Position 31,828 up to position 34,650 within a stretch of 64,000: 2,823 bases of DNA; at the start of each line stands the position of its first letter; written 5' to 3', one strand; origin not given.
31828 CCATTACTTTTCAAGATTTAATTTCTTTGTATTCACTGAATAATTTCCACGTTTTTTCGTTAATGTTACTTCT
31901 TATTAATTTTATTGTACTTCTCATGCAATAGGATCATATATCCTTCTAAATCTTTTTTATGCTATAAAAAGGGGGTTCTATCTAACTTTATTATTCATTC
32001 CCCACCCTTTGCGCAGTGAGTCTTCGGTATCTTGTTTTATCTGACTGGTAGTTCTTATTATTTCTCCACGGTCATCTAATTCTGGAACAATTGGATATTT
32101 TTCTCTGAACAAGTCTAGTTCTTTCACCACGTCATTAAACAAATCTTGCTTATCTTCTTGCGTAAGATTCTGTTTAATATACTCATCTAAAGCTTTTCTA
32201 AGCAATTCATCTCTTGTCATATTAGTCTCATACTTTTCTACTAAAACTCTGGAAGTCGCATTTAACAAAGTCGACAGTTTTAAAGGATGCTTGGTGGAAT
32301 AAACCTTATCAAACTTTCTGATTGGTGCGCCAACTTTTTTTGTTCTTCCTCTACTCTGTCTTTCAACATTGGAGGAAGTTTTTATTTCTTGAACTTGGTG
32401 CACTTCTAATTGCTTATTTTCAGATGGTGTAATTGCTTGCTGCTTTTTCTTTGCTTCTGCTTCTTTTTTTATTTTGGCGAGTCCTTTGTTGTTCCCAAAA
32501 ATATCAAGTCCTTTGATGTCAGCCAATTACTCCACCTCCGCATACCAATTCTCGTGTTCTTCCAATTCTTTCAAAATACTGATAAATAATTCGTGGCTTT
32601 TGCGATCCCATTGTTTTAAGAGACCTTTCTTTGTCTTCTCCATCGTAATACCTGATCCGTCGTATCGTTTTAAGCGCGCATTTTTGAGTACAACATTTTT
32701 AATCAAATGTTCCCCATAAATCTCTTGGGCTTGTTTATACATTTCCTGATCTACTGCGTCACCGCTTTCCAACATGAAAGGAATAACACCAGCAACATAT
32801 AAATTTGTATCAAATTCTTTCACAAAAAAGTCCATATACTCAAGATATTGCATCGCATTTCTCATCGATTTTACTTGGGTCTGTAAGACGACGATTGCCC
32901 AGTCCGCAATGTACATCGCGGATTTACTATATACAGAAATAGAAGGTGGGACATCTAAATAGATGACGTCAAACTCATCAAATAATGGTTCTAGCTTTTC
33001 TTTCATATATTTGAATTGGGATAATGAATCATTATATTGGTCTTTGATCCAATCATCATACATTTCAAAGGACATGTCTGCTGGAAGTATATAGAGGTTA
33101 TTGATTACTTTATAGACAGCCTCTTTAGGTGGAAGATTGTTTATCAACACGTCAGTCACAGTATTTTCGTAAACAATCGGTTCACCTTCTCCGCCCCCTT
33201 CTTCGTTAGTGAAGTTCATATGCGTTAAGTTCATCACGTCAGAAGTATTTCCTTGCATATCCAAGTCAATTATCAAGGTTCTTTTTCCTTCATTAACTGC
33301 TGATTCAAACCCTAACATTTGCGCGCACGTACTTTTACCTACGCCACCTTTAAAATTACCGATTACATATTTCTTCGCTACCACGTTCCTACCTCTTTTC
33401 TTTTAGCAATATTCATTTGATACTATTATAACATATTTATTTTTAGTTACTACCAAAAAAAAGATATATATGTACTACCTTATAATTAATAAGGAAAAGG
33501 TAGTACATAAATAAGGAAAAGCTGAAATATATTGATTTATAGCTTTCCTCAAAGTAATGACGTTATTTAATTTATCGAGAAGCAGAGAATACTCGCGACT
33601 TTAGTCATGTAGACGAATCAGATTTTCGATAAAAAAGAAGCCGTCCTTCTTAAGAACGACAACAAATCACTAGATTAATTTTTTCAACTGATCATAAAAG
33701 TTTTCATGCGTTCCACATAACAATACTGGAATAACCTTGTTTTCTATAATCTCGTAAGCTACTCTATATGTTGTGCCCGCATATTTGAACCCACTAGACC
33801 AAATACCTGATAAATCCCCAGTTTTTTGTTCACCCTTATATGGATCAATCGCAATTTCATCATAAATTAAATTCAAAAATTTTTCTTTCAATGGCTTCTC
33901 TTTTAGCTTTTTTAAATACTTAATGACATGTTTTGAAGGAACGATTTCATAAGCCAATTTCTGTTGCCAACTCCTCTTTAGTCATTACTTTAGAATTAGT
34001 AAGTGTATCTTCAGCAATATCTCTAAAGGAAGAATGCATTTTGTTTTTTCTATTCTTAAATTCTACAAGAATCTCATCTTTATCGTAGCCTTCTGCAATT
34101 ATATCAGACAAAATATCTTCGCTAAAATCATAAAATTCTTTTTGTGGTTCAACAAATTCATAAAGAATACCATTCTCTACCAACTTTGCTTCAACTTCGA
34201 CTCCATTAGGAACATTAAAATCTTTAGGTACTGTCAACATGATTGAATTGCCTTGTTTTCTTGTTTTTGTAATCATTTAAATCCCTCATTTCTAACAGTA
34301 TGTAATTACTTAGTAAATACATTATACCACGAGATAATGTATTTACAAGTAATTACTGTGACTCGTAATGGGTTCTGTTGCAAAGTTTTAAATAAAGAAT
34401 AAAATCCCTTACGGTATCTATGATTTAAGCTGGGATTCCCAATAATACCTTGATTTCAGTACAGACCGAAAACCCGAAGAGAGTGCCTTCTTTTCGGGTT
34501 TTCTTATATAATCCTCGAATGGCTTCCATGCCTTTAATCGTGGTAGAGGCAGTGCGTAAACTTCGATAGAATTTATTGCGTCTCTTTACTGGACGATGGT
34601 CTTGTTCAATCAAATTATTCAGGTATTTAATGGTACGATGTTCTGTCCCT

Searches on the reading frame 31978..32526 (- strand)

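Call 5: search_protein_families(library=pfam, proteins=[window:31978-32526:-], max_evalue=0.1)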
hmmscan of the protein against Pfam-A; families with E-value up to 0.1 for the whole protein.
window:31978-32526:- (182 aa): 1 family
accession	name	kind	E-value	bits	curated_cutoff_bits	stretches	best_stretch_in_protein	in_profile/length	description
PF19831.4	DUF6312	-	0.044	14.5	27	1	12-75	27-90/98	Family of unknown function (DUF6312)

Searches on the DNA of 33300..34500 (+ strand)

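Call 4: search_dna_similar(query=window:33400-34420:+, collection=plasmids, mode=near, max_rows=25)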
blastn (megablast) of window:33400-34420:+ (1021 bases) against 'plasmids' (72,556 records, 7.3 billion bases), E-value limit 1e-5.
Records with a match: 1840; places in all: 7235; records where one place covers at least 80% of the query: 342.
Best place of each record, by identity: >=99% 1099; 95-99% 718; 90-95% 19; 80-90% 4.
By first word of the organism name: Enterococcus 1509; Lactococcus 186; Staphylococcus 23; Listeria 20; Streptococcus 20; Ligilactobacillus 20; Vagococcus 15; Tetragenococcus 12; Latilactobacillus 8; Pediococcus 8; and 11 more.
By predicted mobility (MOB-suite, as given by PLSDB): mobilizable 733; non-mobilizable 676; conjugative 431.
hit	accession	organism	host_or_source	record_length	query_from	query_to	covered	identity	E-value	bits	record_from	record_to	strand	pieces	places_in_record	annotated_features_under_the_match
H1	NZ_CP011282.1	Enterococcus faecium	single cell culture,blood of a ...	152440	1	1021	100%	100.0%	0e+0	1886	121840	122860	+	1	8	AbrB family transcriptional regulator | type II toxin-antitoxin system RelE/ParE family toxin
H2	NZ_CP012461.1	Enterococcus faecium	Homo sapiens,human blood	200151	1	1021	100%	100.0%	0e+0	1886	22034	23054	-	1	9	AbrB family transcriptional regulator | type II toxin-antitoxin system RelE/ParE family toxin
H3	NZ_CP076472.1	Enterococcus faecium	Homo sapiens,cell culture,blood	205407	1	1021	100%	100.0%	0e+0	1886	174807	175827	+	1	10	AbrB family transcriptional regulator | type II toxin-antitoxin system RelE/ParE family toxin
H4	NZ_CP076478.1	Enterococcus faecium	Homo sapiens,cell culture,blood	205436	1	1021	100%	100.0%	0e+0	1886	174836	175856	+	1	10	AbrB family transcriptional regulator | type II toxin-antitoxin system RelE/ParE family toxin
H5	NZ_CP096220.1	Enterococcus faecium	Homo sapiens,blood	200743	1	1021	100%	100.0%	0e+0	1886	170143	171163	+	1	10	AbrB family transcriptional regulator | type II toxin-antitoxin system RelE/ParE family toxin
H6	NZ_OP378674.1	Enterococcus faecium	-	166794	1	1021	100%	100.0%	0e+0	1886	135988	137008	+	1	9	AbrB family transcriptional regulator | type II toxin-antitoxin system RelE/ParE family toxin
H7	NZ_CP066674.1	Enterococcus faecium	Homo sapiens,cell culture,rectal swab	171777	1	1021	100%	100.0%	0e+0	1886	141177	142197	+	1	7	AbrB family transcriptional regulator | type II toxin-antitoxin system RelE/ParE family toxin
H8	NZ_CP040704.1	Enterococcus faecium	Homo sapiens,cell culture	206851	1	1021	100%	99.9%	0e+0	1881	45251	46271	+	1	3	AbrB family transcriptional regulator | type II toxin-antitoxin system RelE/ParE family toxin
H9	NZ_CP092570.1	Enterococcus faecium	Homo sapiens,urine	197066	1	1021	100%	99.9%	0e+0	1881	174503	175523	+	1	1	AbrB family transcriptional regulator | type II toxin-antitoxin system RelE/ParE family toxin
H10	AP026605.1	Enterococcus faecium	Homo sapiens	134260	1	1021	100%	99.9%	0e+0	1881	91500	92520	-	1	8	AbrB family transcriptional regulator | addiction module toxin RelE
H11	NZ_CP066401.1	Enterococcus faecium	Homo sapiens,cell culture,rectal swab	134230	1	1021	100%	99.9%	0e+0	1881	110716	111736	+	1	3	AbrB family transcriptional regulator | type II toxin-antitoxin system RelE/ParE family toxin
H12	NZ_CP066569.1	Enterococcus faecium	Homo sapiens,cell culture,rectal swab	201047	1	1021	100%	99.9%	0e+0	1881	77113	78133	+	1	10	AbrB family transcriptional regulator | type II toxin-antitoxin system RelE/ParE family toxin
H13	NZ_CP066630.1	Enterococcus faecium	Homo sapiens,cell culture,rectal swab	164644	1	1021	100%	99.9%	0e+0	1881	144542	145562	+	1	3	AbrB family transcriptional regulator | type II toxin-antitoxin system RelE/ParE family toxin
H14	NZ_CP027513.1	Enterococcus faecium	Homo sapiens,blood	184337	1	1021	100%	99.8%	0e+0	1880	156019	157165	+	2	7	AbrB family transcriptional regulator | type II toxin-antitoxin system RelE/ParE family toxin | Txe/YoeB family addiction module toxin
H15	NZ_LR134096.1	Enterococcus faecium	-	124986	1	1021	100%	99.8%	0e+0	1880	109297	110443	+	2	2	AbrB family transcriptional regulator | type II toxin-antitoxin system RelE/ParE family toxin | Txe/YoeB family addiction module toxin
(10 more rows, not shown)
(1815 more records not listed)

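Call 6: get_annotated_region(hit=H1, flank=6000)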
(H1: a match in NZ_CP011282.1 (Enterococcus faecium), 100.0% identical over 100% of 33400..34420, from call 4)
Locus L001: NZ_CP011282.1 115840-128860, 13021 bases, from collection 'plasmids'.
description: Enterococcus faecium strain E39 plasmid p1, complete sequence
organism: Enterococcus faecium (NCBI taxid 1352)
taxonomy: Bacteria; Bacillota; Bacilli; Lactobacillales; Enterococcaceae; Enterococcus; Enterococcus faecium
host: -; source: single cell culture,blood of a hospitalized patient; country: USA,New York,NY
typing (MOB-suite, as given by PLSDB): non-mobilizable; replicon rep_cluster_893
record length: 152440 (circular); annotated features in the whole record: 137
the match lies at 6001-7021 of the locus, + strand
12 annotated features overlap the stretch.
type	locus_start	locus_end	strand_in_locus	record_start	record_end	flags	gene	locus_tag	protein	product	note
CDS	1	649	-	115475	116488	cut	citC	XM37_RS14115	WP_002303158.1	[citrate (pro-3S)-lyase] ligase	GO:0006101 - citrate metabolic process [Evidence IEA]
CDS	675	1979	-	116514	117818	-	-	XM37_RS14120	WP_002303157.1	2-hydroxycarboxylate transporter family protein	-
CDS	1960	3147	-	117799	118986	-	-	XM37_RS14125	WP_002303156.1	NADP-dependent malic enzyme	-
CDS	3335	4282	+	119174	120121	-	-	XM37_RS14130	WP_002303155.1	sugar-binding domain-containing protein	-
CDS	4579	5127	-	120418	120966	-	-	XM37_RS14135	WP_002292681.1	hypothetical protein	-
CDS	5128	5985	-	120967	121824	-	-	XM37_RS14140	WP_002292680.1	ParA family protein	-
CDS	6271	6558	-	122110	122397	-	-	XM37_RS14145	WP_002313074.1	type II toxin-antitoxin system RelE/ParE family toxin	-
CDS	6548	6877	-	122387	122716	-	-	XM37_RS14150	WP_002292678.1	AbrB family transcriptional regulator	-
CDS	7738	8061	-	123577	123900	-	-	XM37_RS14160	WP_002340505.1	YfbU family protein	-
CDS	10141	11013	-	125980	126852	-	scrK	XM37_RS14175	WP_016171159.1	fructokinase ScrK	-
CDS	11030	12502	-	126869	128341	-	-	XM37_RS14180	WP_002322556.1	glycoside hydrolase family 32 protein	-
CDS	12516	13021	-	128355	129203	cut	-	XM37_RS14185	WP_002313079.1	carbohydrate ABC transporter permease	GO:0008643 - carbohydrate transport [Evidence IEA]; GO:0055085 - transmembrane transport [Evidence IEA]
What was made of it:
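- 33947..34276 (-): Antitoxin 1, 109 aa. AbrB/MazE-type N-terminal domain (residues ~3-41) plus a helical C-terminal half. RefSeq names it 'AbrB family transcriptional regulator' (call 6).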

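Call 46: search_rna_families(source=window, start=33300, end=34500, threshold=evalue, max_evalue=1)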
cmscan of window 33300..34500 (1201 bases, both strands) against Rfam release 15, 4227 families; matches with E-value up to 1: 3.
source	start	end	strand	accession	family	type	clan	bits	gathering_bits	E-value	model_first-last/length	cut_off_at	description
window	34008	34106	+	RF01212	sn2524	Gene; snRNA; snoRNA; CD-box;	-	27.8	44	0.063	1-109/109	no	Small nucleolar RNA sn2524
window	34302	34356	-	RF04202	MIR5380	Gene; miRNA;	-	20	150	0.59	1-137/137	no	MIR5380 microRNA precursor family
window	34302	34356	+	RF04202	MIR5380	Gene; miRNA;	-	19.6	150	0.73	1-137/137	no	MIR5380 microRNA precursor family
